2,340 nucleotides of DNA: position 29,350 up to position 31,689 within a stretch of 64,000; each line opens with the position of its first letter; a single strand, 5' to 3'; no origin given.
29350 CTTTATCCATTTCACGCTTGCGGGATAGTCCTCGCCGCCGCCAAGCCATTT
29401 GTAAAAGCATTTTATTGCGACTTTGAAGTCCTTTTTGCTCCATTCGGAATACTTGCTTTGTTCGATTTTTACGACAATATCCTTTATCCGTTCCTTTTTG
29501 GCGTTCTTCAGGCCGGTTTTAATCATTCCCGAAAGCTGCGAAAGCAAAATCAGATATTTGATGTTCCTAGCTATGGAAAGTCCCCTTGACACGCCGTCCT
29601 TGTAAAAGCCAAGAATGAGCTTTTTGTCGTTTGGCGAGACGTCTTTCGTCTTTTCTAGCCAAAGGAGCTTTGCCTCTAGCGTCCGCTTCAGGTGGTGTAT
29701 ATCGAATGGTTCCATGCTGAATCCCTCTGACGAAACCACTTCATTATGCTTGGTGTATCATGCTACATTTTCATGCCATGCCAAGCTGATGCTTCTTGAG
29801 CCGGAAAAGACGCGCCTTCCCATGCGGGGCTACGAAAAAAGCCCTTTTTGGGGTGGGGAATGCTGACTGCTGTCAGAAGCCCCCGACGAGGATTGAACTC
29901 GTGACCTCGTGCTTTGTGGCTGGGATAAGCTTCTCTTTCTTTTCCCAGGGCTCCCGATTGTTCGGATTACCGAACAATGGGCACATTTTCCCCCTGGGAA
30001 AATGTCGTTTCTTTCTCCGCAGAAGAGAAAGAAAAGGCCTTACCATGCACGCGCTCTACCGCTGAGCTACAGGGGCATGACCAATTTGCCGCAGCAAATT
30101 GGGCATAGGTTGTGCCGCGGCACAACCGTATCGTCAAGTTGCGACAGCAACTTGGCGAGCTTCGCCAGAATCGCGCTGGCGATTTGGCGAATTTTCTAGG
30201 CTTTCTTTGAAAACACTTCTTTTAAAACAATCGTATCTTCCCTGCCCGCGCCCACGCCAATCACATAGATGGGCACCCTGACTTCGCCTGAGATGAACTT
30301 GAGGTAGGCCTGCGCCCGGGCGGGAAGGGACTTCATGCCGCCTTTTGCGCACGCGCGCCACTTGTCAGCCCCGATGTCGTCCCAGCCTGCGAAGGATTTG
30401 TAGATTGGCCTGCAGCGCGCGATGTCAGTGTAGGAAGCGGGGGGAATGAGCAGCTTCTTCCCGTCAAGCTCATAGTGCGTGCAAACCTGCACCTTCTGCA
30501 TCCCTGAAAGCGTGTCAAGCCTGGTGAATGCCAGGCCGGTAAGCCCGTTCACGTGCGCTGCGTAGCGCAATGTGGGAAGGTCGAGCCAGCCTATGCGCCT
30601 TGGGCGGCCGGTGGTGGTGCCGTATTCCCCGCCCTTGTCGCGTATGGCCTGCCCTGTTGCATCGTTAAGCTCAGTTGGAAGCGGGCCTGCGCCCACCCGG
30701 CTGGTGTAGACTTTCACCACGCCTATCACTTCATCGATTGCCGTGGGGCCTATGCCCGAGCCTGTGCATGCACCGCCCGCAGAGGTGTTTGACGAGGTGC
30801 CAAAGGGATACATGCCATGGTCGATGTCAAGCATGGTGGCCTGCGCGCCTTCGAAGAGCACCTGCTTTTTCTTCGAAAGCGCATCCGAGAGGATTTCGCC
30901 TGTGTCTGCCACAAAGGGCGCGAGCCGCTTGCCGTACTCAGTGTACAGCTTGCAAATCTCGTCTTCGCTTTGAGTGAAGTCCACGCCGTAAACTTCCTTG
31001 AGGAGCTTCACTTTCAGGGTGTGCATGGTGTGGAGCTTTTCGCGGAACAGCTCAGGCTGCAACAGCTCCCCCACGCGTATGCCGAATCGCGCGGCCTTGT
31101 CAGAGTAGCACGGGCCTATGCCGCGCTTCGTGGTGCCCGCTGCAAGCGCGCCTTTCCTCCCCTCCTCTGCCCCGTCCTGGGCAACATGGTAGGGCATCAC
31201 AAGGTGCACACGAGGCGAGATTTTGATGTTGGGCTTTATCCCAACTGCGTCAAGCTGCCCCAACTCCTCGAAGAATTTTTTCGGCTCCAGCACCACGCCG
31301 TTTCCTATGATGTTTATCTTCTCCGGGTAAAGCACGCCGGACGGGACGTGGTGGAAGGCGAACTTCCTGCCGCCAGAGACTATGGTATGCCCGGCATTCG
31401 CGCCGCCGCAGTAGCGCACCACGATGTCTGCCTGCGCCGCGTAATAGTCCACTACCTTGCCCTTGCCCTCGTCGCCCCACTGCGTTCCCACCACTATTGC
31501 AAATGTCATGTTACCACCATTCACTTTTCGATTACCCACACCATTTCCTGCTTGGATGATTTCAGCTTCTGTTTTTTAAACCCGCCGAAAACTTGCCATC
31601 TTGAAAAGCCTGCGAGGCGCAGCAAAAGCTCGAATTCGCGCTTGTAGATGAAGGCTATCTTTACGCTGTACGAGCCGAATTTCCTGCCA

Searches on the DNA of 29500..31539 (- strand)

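Call 13: search_rna_families(source=window, start=29500, end=30300, threshold=evalue, max_evalue=1, show_alignments=2)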
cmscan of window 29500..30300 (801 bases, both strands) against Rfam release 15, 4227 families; matches with E-value up to 1: 1.
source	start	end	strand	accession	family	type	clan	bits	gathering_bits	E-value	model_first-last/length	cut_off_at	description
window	29878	30076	-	RF00005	tRNA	Gene; tRNA;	CL00001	44.5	29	4e-08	1-71/71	no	tRNA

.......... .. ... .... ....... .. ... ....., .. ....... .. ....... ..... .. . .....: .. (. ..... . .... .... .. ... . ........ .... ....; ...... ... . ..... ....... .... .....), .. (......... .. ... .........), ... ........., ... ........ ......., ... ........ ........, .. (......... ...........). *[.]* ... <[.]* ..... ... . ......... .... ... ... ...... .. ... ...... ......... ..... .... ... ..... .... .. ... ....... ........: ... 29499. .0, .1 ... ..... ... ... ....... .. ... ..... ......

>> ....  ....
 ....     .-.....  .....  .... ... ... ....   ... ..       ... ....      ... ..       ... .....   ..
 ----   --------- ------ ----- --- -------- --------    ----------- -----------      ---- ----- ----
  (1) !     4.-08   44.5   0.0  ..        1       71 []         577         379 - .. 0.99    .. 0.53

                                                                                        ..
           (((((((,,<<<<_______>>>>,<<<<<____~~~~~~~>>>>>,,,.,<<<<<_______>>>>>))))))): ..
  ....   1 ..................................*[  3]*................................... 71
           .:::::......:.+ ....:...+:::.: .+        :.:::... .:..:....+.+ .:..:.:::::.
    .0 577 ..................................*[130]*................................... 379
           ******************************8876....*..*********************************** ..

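Call 63: search_rna_families(sources=[L165, L167, L168], threshold=gathering, show_alignments=3)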
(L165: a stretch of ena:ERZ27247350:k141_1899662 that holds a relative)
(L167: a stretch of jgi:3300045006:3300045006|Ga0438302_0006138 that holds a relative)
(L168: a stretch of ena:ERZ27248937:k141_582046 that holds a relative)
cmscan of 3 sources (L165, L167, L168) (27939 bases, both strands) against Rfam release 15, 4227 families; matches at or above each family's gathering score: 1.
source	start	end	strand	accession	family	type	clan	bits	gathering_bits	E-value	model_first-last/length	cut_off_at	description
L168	5427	5532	+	RF00005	tRNA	Gene; tRNA;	CL00001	56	29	9.9e-10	1-71/71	no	tRNA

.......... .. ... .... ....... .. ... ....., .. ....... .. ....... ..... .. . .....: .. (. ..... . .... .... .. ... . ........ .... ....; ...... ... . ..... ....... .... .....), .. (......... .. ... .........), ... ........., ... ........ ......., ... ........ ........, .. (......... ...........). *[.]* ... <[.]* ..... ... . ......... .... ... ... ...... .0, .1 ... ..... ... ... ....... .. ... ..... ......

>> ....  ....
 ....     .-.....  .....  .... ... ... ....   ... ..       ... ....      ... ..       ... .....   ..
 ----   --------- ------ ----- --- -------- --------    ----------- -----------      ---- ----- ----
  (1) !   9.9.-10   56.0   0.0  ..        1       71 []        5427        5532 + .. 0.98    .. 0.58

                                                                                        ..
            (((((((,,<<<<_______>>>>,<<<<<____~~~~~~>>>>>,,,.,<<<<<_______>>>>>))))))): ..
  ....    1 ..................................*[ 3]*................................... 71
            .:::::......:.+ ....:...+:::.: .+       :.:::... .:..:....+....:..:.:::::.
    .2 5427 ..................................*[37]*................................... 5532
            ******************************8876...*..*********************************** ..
